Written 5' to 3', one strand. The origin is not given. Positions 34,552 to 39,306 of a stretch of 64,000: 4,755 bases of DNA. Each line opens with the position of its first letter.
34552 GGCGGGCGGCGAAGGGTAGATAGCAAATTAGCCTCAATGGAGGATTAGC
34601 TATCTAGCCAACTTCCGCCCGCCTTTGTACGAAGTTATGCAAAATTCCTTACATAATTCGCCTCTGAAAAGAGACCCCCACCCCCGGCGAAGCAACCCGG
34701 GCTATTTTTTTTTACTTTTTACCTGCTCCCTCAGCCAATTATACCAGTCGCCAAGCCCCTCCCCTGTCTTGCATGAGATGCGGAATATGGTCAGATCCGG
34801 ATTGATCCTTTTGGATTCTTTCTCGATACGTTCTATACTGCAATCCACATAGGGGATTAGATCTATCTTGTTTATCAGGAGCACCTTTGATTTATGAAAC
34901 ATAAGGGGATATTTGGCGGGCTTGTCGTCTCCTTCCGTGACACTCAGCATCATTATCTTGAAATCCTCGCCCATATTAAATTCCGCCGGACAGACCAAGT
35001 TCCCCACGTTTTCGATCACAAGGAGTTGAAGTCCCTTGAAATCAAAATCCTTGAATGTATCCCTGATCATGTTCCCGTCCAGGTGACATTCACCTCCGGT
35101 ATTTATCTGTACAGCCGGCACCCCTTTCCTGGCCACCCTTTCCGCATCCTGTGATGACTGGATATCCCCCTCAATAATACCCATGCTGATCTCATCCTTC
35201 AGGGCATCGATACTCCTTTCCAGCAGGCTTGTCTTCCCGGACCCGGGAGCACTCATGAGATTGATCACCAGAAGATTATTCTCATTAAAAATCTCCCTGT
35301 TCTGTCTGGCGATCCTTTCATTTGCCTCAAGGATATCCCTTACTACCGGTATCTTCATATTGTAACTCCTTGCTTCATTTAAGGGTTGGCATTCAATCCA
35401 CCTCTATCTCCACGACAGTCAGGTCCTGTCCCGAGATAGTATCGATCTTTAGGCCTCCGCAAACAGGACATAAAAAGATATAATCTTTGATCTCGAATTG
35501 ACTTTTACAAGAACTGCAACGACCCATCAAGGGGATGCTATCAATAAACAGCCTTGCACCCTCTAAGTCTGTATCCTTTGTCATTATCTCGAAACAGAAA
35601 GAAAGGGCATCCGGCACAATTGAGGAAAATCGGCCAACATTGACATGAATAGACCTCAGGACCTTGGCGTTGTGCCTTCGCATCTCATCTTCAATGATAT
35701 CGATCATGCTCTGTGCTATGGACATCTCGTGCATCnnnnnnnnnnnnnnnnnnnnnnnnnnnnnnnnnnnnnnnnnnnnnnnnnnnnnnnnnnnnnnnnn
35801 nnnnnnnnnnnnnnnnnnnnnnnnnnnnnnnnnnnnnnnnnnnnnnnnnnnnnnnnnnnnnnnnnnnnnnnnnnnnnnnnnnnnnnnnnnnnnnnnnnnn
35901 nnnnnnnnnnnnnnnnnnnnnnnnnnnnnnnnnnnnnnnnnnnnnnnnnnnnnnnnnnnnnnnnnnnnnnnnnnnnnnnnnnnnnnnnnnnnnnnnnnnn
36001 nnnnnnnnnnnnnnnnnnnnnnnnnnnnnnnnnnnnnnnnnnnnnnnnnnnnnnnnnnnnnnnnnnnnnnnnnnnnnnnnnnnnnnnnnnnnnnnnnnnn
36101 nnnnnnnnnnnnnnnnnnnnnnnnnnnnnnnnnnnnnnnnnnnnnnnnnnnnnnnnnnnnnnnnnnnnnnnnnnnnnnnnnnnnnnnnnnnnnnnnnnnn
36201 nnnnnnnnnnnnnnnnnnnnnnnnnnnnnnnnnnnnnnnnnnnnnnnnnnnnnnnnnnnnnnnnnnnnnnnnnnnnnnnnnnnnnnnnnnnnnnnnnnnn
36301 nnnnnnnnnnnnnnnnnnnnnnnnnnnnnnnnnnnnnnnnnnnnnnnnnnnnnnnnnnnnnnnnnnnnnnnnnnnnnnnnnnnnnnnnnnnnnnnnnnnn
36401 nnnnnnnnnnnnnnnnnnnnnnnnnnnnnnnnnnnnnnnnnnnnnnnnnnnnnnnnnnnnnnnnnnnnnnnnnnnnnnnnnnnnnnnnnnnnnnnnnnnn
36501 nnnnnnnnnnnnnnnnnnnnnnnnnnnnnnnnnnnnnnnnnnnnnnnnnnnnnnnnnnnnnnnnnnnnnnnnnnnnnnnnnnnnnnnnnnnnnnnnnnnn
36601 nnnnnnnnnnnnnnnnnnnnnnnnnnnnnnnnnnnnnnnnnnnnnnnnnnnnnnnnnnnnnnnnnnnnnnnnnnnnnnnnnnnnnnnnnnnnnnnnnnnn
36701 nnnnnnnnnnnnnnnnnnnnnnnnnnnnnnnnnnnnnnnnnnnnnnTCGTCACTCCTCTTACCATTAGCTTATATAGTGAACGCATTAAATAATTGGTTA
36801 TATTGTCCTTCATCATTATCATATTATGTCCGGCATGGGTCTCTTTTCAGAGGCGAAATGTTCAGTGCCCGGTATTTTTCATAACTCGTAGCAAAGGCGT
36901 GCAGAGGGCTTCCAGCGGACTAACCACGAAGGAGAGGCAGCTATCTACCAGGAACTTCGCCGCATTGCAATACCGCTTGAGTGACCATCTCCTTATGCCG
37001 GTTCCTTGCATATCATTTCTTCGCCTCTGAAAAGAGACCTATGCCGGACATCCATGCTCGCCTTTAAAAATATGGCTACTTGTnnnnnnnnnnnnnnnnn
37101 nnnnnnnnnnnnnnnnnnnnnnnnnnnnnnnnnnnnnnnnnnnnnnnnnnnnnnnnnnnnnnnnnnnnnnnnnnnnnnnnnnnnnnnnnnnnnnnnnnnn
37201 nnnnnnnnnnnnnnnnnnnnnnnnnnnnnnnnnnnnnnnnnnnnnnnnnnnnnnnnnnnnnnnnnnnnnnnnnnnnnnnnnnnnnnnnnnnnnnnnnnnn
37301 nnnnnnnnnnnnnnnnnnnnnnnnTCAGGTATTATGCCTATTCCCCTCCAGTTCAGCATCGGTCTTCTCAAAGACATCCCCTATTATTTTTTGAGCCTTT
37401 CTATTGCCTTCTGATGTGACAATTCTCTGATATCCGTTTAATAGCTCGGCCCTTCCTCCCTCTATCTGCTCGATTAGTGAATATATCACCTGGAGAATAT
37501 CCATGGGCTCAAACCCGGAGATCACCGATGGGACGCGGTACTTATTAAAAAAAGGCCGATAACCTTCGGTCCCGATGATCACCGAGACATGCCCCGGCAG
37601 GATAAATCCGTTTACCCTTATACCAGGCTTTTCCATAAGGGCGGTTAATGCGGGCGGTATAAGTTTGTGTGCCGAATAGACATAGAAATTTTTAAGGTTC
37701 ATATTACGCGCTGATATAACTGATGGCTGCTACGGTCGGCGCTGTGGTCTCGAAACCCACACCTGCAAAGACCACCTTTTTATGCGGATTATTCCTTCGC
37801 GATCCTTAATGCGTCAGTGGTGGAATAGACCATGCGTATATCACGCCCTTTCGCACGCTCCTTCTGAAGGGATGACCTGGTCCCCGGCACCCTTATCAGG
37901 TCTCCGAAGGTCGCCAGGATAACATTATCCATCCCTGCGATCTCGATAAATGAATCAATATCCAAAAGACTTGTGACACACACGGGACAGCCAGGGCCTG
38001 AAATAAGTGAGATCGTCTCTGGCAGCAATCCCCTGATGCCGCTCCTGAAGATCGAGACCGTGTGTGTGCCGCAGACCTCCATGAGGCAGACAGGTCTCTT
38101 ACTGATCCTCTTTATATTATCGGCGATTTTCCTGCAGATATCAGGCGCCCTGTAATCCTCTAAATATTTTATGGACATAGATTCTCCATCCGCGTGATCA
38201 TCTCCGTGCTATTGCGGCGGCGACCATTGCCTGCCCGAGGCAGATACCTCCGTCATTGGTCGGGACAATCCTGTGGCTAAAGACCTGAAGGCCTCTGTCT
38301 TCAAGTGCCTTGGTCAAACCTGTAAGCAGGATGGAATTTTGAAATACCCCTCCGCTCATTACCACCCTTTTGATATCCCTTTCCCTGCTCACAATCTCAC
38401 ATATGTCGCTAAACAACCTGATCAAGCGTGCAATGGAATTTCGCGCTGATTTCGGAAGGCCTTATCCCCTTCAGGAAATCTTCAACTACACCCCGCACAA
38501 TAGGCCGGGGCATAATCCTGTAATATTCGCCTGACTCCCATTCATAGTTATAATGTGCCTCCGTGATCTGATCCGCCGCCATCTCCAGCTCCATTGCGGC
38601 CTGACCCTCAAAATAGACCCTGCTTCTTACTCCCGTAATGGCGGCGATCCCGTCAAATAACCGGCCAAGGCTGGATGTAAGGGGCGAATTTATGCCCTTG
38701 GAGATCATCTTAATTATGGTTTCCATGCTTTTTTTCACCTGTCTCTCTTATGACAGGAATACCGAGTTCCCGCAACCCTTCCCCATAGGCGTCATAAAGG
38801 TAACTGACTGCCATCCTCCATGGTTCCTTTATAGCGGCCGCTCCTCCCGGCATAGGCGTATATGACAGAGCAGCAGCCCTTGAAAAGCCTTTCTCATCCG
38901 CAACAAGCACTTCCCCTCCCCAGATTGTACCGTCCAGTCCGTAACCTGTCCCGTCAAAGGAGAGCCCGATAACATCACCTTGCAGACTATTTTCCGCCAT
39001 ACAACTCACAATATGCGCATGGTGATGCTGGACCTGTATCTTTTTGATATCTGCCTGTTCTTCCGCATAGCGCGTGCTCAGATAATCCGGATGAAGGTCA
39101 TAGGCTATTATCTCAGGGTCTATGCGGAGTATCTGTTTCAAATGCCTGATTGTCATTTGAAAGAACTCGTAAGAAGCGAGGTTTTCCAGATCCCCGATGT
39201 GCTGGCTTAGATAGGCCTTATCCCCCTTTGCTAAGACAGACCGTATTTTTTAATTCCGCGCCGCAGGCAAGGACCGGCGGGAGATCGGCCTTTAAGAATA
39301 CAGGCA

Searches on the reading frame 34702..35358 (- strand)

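Call 19: search_protein_families(library=pfam, proteins=[window:34702-35358:-], max_evalue=0.01)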
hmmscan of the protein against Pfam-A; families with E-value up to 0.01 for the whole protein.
window:34702-35358:- (218 aa): 1 family
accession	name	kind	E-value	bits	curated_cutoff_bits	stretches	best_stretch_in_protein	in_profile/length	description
PF02492.25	cobW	-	2.6e-23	83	20.7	1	31-192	2-179/180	CobW/HypB/UreG, nucleotide-binding domain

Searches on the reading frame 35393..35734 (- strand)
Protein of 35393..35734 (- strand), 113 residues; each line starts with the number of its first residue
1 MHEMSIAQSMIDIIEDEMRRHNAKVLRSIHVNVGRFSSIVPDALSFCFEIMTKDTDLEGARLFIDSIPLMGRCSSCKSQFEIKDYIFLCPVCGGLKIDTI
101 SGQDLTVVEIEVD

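Call 19: search_protein_families(library=pfam, proteins=[window:35393-35734:-], max_evalue=0.01)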
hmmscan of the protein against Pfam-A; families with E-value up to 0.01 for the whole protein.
window:35393-35734:- (113 aa): 1 family
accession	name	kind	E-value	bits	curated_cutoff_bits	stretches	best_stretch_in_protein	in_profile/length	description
PF01155.25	HypA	-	3.9e-34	117.5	28.9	1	1-112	1-112/112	Hydrogenase/urease nickel incorporation, metallochaperone, hypA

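Call 69: find_encoding_contigs(protein=window:35393-35734:-, flank=6000, max_places=10)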
Protein window:35393-35734:- (113 aa): 1 contig read that carries it; 1 place shown.
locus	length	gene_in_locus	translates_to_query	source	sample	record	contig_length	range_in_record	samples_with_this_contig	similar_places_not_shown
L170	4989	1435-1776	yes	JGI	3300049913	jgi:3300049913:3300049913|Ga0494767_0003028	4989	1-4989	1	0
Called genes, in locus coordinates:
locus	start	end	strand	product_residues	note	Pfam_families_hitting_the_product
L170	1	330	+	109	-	?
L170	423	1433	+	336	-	PF00586:AIRS, PF02769:AIRS_C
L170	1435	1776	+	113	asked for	PF01155:HypA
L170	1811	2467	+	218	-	PF02492:cobW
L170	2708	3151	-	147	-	PF01750:HycI (weak)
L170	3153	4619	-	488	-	PF27537:HoxH, PF00374:NiFeSe_Hases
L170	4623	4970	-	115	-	-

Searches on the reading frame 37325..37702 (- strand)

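Call 19: search_protein_families(library=pfam, proteins=[window:37325-37702:-], max_evalue=0.01)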
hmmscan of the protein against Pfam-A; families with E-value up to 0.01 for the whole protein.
window:37325-37702:- (125 aa): 1 family
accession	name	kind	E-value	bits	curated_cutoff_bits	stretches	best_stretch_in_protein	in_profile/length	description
PF01924.21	HypD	-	9e-41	140.6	25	1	2-119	150-267/351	Hydrogenase formation hypA family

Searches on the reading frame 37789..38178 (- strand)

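Call 19: search_protein_families(library=pfam, proteins=[window:37789-38178:-], max_evalue=0.01)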
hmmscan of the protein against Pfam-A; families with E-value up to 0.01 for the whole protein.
window:37789-38178:- (129 aa): 1 family
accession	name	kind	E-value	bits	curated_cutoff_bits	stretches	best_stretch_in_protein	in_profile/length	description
PF01924.21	HypD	-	1.2e-45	156.6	25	1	15-129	3-119/351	Hydrogenase formation hypA family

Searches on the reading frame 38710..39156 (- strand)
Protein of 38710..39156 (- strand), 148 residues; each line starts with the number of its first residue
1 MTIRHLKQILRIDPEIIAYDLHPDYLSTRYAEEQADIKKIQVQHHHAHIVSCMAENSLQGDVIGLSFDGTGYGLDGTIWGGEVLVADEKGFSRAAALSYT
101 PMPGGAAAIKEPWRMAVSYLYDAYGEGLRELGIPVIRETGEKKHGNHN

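Call 20: search_protein_families(library=pfam, proteins=[window:38710-39156:-], max_evalue=0.01)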
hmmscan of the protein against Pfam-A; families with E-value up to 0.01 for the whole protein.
window:38710-39156:- (148 aa): 2 families
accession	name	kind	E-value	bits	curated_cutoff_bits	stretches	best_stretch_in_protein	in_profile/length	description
PF22521.2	HypF_C_2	-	4.4e-26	92.6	27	1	64-127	1-62/241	Carbamoyltransferase, Kae1-like Domain, second subdomain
PF17788.7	HypF_C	-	2e-19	70.6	23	1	2-55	46-99/99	HypF Kae1-like domain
